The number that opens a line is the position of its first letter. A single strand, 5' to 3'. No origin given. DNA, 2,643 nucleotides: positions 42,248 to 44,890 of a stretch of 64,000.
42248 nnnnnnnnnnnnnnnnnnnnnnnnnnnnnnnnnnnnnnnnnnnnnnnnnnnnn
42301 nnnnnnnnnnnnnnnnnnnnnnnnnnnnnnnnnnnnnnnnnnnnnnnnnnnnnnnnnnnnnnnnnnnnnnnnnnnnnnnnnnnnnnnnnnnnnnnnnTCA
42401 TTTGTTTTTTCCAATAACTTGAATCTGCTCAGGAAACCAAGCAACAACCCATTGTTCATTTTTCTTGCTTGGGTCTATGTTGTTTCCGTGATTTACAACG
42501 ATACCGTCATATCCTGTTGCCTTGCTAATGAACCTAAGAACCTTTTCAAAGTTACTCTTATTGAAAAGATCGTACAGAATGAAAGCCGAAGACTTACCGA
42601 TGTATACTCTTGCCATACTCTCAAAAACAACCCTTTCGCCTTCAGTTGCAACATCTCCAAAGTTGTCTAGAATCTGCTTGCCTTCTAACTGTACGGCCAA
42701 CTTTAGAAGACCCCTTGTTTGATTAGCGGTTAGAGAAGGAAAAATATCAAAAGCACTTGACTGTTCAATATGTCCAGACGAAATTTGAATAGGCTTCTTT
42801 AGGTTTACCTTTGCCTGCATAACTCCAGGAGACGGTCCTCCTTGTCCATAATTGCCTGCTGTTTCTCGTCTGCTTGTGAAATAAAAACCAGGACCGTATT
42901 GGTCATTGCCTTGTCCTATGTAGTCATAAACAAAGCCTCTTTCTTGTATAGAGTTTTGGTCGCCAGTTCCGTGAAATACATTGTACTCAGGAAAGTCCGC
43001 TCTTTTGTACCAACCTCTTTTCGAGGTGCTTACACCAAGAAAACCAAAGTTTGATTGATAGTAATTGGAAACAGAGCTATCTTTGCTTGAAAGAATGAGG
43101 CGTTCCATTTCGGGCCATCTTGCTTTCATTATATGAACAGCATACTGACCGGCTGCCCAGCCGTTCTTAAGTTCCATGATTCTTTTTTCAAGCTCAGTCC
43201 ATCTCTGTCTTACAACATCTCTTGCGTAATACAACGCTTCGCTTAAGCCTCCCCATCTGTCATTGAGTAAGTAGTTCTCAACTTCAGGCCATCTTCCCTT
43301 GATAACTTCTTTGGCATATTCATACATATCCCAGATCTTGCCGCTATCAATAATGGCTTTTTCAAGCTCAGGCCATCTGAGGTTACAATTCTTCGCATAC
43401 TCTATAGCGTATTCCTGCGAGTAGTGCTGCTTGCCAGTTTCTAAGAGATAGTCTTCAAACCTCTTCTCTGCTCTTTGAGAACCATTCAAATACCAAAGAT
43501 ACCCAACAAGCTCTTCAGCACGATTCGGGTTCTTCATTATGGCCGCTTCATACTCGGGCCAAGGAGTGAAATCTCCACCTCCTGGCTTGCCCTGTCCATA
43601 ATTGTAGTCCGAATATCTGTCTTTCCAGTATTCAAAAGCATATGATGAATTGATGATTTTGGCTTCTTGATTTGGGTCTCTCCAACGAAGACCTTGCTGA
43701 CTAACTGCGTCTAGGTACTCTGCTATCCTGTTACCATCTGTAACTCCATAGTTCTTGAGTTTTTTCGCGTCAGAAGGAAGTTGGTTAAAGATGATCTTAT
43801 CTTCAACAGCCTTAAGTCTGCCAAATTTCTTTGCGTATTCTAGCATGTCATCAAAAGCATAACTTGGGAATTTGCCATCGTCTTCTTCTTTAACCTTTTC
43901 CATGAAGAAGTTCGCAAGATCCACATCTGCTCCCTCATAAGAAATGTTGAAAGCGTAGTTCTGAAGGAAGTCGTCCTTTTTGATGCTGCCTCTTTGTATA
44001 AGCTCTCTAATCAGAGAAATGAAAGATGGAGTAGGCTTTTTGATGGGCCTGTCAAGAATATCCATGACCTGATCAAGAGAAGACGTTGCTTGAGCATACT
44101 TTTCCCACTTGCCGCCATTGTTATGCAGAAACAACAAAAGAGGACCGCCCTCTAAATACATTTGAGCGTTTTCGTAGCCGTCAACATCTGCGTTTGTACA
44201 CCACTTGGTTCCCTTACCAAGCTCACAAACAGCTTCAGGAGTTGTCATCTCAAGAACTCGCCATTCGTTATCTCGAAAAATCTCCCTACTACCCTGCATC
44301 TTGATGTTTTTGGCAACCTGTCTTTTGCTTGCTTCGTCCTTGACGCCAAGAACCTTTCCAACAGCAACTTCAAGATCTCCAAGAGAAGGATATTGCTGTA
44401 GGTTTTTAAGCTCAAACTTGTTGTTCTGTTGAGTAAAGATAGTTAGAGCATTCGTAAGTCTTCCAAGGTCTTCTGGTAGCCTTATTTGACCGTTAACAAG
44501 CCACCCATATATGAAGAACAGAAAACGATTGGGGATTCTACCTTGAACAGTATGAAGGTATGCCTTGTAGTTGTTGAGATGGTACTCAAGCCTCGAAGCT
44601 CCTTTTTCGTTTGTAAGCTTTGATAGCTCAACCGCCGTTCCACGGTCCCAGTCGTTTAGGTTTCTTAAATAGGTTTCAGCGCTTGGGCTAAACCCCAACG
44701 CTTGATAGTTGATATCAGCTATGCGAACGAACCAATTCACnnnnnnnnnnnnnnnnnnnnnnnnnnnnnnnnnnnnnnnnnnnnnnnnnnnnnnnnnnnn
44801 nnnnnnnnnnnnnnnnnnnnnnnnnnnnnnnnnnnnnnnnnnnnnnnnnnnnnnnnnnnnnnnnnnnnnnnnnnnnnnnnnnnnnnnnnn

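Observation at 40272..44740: Paralogous giant proteins sharing a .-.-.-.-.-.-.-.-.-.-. domain, one with four tandem helical repeats and a PARP/ART-like C-terminus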

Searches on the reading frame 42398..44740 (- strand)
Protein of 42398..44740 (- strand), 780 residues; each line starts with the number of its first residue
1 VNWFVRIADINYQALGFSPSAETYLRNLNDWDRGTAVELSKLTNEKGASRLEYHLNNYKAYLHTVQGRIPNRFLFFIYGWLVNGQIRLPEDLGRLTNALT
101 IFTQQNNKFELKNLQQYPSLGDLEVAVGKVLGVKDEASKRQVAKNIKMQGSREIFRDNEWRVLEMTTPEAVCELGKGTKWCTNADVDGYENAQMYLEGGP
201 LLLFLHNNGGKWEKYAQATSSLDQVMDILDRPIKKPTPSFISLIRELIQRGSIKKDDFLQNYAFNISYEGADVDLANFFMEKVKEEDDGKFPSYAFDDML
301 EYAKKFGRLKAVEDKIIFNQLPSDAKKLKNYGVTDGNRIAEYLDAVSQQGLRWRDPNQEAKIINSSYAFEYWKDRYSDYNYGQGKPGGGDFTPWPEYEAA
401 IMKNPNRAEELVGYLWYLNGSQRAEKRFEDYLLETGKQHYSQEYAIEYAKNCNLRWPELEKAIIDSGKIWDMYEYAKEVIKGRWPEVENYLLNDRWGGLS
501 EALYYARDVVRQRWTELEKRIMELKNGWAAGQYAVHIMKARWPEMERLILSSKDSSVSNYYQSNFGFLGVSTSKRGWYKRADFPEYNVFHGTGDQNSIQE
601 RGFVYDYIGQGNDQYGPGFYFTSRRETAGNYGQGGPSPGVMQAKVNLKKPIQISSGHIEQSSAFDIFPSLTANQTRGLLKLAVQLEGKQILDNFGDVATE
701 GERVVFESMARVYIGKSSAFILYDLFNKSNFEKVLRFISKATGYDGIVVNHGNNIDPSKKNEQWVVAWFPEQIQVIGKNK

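Call 4: search_protein_families(library=pfam, proteins=[window:42398-44740:-], max_evalue=1)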
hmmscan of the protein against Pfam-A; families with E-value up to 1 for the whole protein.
window:42398-44740:- (780 aa): 1 family
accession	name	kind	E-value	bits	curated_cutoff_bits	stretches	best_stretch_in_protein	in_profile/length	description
PF18760.7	ART-PolyVal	-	2.9e-09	38.2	31.2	1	588-779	9-136/140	ADP-Ribosyltransferase in polyvalent proteins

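Call 5: search_protein_families(library=phrogs, proteins=[window:42398-44740:-], max_evalue=0.01)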
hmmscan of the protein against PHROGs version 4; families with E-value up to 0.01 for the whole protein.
window:42398-44740:- (780 aa): 4 families
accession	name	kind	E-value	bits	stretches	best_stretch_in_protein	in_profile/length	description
phrog_25279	-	unknown function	1.2e-08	36.1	1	583-651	18-81/199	-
phrog_21376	-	unknown function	3.9e-06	25.5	1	587-776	549-672/1664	-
phrog_28193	-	unknown function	0.0027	17.6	1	135-228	84-186/681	-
phrog_31411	-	unknown function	0.0038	17.8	0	599-750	64-201/232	-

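Call 6: search_protein_families(library=ncbifam, proteins=[window:42398-44740:-], max_evalue=0.1)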
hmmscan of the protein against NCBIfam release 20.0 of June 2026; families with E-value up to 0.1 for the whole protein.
window:42398-44740:- (780 aa): 1 family
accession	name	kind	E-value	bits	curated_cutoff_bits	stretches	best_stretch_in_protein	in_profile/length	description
NF002235.0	PRK01146.1-3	equivalog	0.029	14.4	95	1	264-315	13-63/95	DNA-directed RNA polymerase subunit L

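Call 8: search_dna_similar(query=window:42398-44740:-, collection=phages, mode=protein, max_evalue=0.001, max_rows=25)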
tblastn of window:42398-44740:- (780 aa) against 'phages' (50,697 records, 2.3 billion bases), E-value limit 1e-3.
Records with a match: 13; places in all: 13; records where one place covers at least 80% of the query: 0.
Best place of each record, by identity: <60% 13.
By first word of the organism name: Pseudomonas 11; Cronobacter 2.
By host as written in the record: Pseudomonas aeruginosa PAO1 5; - 3; Pseudomonas aeruginosa 3; Cronobacter sakazakii 2.
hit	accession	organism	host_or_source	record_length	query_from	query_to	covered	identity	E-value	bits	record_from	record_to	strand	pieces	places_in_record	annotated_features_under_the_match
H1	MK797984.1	Pseudomonas phage vB_PaeM_PA5oct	-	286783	72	269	25%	27.8%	2e-8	65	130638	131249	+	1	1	structural protein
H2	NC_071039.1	Pseudomonas phage vB_PaeM_PA5oct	-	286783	72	269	25%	27.8%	2e-8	65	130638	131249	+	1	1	structural protein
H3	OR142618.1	Pseudomonas phage Callisto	Pseudomonas aeruginosa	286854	72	259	24%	28.3%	4e-6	57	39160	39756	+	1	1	hypothetical protein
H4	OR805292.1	Pseudomonas phage Cassandra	Pseudomonas aeruginosa PAO1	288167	72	259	24%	28.3%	5e-6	57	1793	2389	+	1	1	hypothetical protein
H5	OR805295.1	Pseudomonas phage Paride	Pseudomonas aeruginosa PAO1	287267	72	259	24%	28.3%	5e-6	57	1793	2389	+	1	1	hypothetical protein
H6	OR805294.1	Pseudomonas phage Ettore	Pseudomonas aeruginosa PAO1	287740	72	259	24%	27.8%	4e-5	54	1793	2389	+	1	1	hypothetical protein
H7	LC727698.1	Pseudomonas phage sp. 30-3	Pseudomonas aeruginosa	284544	72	259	24%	27.8%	5e-5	53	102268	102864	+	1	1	hypothetical protein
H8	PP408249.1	Pseudomonas phage vB_Pa-PAC2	Pseudomonas aeruginosa PAO1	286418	73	259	24%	27.9%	2e-5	54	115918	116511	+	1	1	hypothetical protein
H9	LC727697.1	Pseudomonas phage sp. 30-2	Pseudomonas aeruginosa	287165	73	259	24%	27.9%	2e-5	54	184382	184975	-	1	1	hypothetical protein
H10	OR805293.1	Pseudomonas phage Deifobo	Pseudomonas aeruginosa PAO1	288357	73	259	24%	27.9%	3e-5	54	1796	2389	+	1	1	hypothetical protein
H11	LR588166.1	Pseudomonas phage vB_PaeM_MIJ3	-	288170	73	259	24%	27.0%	3e-5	54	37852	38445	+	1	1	hypothetical protein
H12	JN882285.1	Cronobacter phage vB_CsaM_GAP32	Cronobacter sakazakii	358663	589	651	8%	41.3%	8e-4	49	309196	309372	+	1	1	hypothetical protein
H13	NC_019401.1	Cronobacter phage vB_CsaM_GAP32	Cronobacter sakazakii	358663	589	651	8%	41.3%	8e-4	49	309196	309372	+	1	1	hypothetical protein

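Call 10: find_homologous_proteins(query=window:42398-44740:-, max_evalue=0.001)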
Query window:42398-44740:- (780 aa): 56 proteins with E <= 0.001 among 8000 candidates.
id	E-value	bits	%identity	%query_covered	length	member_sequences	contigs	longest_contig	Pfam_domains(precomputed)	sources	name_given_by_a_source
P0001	0.0e+0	1631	89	100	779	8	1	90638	PF18760.8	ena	-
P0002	6.6e-282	956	70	74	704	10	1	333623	-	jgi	-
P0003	9.0e-280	949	70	74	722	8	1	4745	-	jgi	jgi:hypothetical protein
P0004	1.8e-276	938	70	74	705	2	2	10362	-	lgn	-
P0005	2.7e-275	934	68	74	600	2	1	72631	-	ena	-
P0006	5.6e-258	876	86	56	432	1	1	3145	-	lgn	-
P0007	2.8e-230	785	60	74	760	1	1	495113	-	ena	-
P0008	1.9e-213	729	46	99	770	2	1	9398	PF18760.8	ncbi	-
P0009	1.1e-210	720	45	99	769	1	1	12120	PF18760.8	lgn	-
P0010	5.8e-200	685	60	67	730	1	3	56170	-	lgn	-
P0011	1.5e-167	577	59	55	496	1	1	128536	-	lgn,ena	-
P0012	8.2e-138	479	45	65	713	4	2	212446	-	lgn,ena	-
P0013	7.7e-123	430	40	74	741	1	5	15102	-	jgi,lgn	jgi:hypothetical protein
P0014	1.4e-106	376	40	65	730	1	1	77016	-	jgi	-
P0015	1.1e-89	320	35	66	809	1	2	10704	-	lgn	-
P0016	1.8e-52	197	37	14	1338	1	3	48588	-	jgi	jgi:ribosomal protein S18 acetylase RimI-like enzyme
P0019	4.5e-43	166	29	61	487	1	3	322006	PF05798.18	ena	-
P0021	2.4e-39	153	29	61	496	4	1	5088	PF24591.2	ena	-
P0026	8.9e-37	145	34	20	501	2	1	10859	PF06169.18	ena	-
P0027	4.7e-34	136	27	58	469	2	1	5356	PF13693.13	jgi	-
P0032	2.5e-31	127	27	57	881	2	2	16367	PF26092.1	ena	-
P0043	2.8e-23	100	24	62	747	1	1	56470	PF24030.2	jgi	jgi:hypothetical protein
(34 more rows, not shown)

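Call 11: get_annotated_region(hit=H1, flank=6000)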
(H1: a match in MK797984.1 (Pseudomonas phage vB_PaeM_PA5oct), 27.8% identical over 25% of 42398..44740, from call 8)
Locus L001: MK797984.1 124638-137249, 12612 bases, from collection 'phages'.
description: Pseudomonas phage vB_PaeM_PA5oct, complete genome.
organism: Pseudomonas phage vB_PaeM_PA5oct (NCBI taxid 2163605)
taxonomy: Viruses; Duplodnaviria; Heunggongvirae; Uroviricota; Caudoviricetes; Arenbergviridae; Wroclawvirus; Wroclawvirus PA5oct
host: -; source: -; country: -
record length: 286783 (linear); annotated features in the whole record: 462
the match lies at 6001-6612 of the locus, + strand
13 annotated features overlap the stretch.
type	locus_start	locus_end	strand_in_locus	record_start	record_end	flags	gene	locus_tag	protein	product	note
CDS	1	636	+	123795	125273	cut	-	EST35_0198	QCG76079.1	structural protein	ESI-MS/MS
CDS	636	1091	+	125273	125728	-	-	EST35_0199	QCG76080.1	structural protein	ESI-MS/MS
CDS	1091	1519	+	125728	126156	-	-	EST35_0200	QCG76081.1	hypothetical protein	-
CDS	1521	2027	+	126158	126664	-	-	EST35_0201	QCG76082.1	hypothetical protein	-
CDS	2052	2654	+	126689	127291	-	-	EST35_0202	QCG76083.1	structural protein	ESI-MS/MS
CDS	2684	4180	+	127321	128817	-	-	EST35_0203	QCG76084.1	structural protein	ESI-MS/MS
CDS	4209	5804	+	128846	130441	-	-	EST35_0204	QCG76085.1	hypothetical protein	-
CDS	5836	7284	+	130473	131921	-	-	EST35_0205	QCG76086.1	structural protein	ESI-MS/MS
CDS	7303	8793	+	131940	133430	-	-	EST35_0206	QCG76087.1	structural protein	ESI-MS/MS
CDS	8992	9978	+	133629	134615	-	-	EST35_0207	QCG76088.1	structural protein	ESI-MS/MS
CDS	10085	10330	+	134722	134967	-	-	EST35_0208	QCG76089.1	hypothetical protein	-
CDS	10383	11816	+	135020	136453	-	-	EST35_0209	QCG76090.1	hypothetical protein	-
CDS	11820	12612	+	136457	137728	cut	-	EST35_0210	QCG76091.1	structural protein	ESI-MS/MS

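Call 17: search_protein_families(library=pfam, proteins=[P0002, P0007, P0015, P0016, P0019, P0021, P0026, P0027, P0032, P0043], max_evalue=0.01)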
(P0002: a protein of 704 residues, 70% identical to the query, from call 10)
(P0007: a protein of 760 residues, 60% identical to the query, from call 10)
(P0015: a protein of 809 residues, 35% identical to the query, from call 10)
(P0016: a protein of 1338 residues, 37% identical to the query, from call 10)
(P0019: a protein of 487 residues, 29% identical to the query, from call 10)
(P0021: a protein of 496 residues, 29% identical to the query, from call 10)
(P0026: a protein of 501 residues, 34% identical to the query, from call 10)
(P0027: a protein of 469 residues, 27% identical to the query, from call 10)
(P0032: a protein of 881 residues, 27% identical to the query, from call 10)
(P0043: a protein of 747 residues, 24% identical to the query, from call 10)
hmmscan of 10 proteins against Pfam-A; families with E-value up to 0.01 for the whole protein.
P0002 (704 aa): 0 families

P0007 (760 aa): 0 families

P0015 (809 aa): 1 family
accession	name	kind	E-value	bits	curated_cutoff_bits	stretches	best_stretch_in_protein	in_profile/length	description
PF13508.13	Acetyltransf_7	-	0.0057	17.4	27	0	716-750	14-55/84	Acetyltransferase (GNAT) domain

P0016 (1338 aa): 1 family
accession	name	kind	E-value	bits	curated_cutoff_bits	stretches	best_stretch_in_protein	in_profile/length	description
PF00583.31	Acetyltransf_1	-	0.0014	19.3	20.7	1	629-713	28-97/116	Acetyltransferase (GNAT) family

P0019 (487 aa): 5 families
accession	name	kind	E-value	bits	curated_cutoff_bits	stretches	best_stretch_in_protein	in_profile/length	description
PF05798.17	Phage_FRD3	-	5e-08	33.8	28.1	0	256-272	11-27/75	Bacteriophage FRD3 protein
PF13693.12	HTH_35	-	3.9e-05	24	25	0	311-327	33-49/75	Winged helix-turn-helix DNA-binding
PF10501.15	Ribosomal_L50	-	0.00017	22.2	25.1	0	239-272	53-86/109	Ribosomal subunit 39S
PF08230.16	CW_7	-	0.00022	21.3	25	0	259-267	4-12/40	CW_7 repeat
PF23706.1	Rv1893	-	0.00075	19.7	27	0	230-251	27-48/72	Rv1893-like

P0021 (496 aa): 5 families
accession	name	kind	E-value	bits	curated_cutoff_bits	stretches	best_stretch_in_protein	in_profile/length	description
PF24591.1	Phage_YunG-like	-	5.6e-08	33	27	0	252-274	24-46/99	Phage YunG-like protein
PF13693.12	HTH_35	-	0.00038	20.8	25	0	335-350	34-49/75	Winged helix-turn-helix DNA-binding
PF01846.25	FF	-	0.0023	18.4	22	0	287-300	19-32/50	FF domain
PF21610.2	FlgA_N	-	0.0026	18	27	0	352-370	38-56/70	Flagellar protein FlgA, N-terminal domain-like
PF22130.1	Phage_gp38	-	0.0031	18.1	27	0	259-273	17-31/58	Lactococcus phage gp38-like protein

P0026 (501 aa): 1 family
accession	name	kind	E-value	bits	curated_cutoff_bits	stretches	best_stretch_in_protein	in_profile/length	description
PF06169.17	DUF982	-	2.2e-06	28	22.2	0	314-357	15-55/73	Protein of unknown function (DUF982)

P0027 (469 aa): 1 family
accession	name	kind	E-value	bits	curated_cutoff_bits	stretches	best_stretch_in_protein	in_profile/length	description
PF13693.12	HTH_35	-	5.3e-10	39.6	25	0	270-298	21-49/75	Winged helix-turn-helix DNA-binding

P0032 (881 aa): 0 families

P0043 (747 aa): 1 family
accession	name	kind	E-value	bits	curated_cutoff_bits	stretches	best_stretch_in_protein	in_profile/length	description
PF24030.1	DUF7341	-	5e-06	27.4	27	1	199-266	35-101/133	Domain of unknown function (DUF7341)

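Call 43: find_encoding_contigs(protein=P0007, flank=10000, max_places=2)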
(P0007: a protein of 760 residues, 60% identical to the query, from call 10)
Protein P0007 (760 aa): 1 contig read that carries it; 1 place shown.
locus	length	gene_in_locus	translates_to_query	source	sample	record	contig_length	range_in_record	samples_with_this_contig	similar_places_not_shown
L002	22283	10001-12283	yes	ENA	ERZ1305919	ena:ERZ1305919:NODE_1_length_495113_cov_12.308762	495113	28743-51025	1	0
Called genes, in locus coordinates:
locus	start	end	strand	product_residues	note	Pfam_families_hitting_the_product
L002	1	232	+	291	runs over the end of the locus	-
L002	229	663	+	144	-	-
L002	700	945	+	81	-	-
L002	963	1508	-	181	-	PF07963:N_methyl (weak)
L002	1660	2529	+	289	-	-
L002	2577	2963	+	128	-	PF24732:ParE_like (weak)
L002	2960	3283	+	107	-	-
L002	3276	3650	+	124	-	-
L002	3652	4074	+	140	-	-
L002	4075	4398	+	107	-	-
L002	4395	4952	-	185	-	PF07963:N_methyl (weak)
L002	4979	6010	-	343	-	-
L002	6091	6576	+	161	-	-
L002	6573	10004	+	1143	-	PF01396:Zn_ribbon_Top1 (weak), PF14528:LAGLIDADG_3 (weak), PF00580:UvrD-helicase, PF13245:AAA_19 (weak), PF13361:UvrD_C, PF13538:UvrD_C_2 (weak)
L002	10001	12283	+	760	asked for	-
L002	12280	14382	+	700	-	PF13475:DUF4116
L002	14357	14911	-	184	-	-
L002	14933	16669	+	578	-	PF00004:AAA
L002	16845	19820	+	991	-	-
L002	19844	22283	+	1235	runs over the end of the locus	PF00176:SNF2-rel_dom, PF00270:DEAD (faint)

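Call 81: find_encoding_contigs(protein=P0002, flank=10000, max_places=1)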
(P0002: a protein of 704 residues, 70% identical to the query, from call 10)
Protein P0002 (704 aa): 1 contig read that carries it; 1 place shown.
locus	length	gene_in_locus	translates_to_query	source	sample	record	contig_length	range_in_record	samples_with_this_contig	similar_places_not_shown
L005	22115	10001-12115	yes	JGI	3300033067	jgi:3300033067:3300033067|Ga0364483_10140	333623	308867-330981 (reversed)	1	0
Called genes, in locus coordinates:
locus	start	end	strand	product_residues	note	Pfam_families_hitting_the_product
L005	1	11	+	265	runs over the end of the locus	-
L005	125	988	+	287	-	PF04218:CENP-B_N (faint), PF19610:DUF6115 (faint), PF01527:HTH_Tnp_1 (faint), PF02796:HTH_7 (faint), PF04297:UPF0122 (faint), PF04545:Sigma70_r4 (faint), PF08281:Sigma70_r4_2 (faint), PF13936:HTH_38, +5 more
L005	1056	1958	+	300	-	PF19575:HTH_58 (weak)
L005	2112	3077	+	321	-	-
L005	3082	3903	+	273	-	PF01421:Reprolysin, PF13688:Reprolysin_5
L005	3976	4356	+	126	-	-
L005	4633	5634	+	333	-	-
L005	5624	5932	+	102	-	-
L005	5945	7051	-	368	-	-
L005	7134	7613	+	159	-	-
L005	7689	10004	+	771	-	PF01396:Zn_ribbon_Top1, PF00580:UvrD-helicase, PF01443:Viral_helicase1 (faint), PF13245:AAA_19, PF13604:AAA_30 (faint), PF13361:UvrD_C, PF13538:UvrD_C_2 (weak)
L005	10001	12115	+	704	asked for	-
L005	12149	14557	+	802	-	PF14284:PcfJ, PF00583:Acetyltransf_1 (weak)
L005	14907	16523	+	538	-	PF00004:AAA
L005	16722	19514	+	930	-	-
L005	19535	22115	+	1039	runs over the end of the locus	PF00176:SNF2-rel_dom, PF00270:DEAD (weak), PF04851:ResIII (faint), PF00271:Helicase_C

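Call 82: find_encoding_contigs(protein=P0012, flank=10000, max_places=1)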
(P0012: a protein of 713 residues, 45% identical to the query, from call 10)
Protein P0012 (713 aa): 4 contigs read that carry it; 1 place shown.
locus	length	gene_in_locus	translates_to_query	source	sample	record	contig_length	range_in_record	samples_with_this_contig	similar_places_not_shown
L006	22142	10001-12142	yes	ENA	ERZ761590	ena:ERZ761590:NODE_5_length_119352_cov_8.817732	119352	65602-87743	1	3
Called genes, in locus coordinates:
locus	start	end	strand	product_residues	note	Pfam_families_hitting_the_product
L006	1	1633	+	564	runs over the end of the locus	-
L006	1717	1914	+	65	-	-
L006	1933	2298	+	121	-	-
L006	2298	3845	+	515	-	-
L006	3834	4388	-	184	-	-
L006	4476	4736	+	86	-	-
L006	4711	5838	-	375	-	-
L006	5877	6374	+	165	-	-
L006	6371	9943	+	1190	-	PF01396:Zn_ribbon_Top1 (weak), PF13604:AAA_30 (faint), PF00580:UvrD-helicase, PF13245:AAA_19, PF01443:Viral_helicase1 (faint), PF14890:Intein_splicing (weak), PF13361:UvrD_C, PF13538:UvrD_C_2 (weak)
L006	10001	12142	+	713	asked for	-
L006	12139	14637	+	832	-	PF13475:DUF4116 (faint), PF00583:Acetyltransf_1, PF13673:Acetyltransf_10 (weak), PF13508:Acetyltransf_7 (weak)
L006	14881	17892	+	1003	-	-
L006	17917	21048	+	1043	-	PF00176:SNF2-rel_dom, PF00270:DEAD (faint), PF04851:ResIII (faint), PF00271:Helicase_C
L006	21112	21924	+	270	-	-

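Call 83: search_protein_families(library=pfam, proteins=[L005:12149-14557:+, L006:12139-14637:+, L002:12280-14382:+], max_evalue=1)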
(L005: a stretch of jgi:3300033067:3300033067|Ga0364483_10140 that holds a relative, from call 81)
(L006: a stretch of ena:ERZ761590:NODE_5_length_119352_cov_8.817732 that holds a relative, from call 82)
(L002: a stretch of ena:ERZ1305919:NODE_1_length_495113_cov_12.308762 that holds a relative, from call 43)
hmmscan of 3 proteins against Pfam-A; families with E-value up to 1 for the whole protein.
L005:12149-14557:+ (802 aa): 5 families
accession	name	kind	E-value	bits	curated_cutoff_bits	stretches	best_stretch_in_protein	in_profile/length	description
PF14284.11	PcfJ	-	2.4e-11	44.1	25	1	237-301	67-133/147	PcfJ-like protein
PF00583.31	Acetyltransf_1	-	1.8e-07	31.9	20.7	1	710-773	27-86/116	Acetyltransferase (GNAT) family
PF13673.13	Acetyltransf_10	-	4.3e-05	23.9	23.6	1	732-774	40-79/128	Acetyltransferase (GNAT) domain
PF13508.13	Acetyltransf_7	-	7.3e-05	23.5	27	1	729-775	11-59/84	Acetyltransferase (GNAT) domain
PF14542.12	Acetyltransf_CG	-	0.0035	17.9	30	1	731-771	8-49/80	GCN5-related N-acetyl-transferase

L006:12139-14637:+ (832 aa): 6 families
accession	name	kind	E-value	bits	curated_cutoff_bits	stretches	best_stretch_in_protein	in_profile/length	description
PF00583.31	Acetyltransf_1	-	2.6e-08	34.6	20.7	1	737-803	22-86/116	Acetyltransferase (GNAT) family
PF13673.13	Acetyltransf_10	-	4.5e-06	27.1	23.6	1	729-807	11-82/128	Acetyltransferase (GNAT) domain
PF13508.13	Acetyltransf_7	-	5.2e-06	27.2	27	1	759-804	11-55/84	Acetyltransferase (GNAT) domain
PF13475.11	DUF4116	-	1.4e-05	25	24.9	1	307-345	1-39/49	Domain of unknown function (DUF4116)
PF01853.24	MOZ_SAS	-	0.0035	17.4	32.2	1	756-799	56-100/180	MOZ/SAS family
PF14542.12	Acetyltransf_CG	-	0.006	17.1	30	1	761-803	8-51/80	GCN5-related N-acetyl-transferase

L002:12280-14382:+ (700 aa): 3 families
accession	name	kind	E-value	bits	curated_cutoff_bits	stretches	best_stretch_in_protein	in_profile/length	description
PF13475.11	DUF4116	-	1.1e-22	79.7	24.9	2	306-354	1-49/49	Domain of unknown function (DUF4116)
PF03012.19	PP_M1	-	0.0024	17.9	24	1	255-342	180-269/296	Phosphoprotein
PF15905.10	HMMR_N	-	0.017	15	30.1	1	491-569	129-209/330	Hyaluronan mediated motility receptor N-terminal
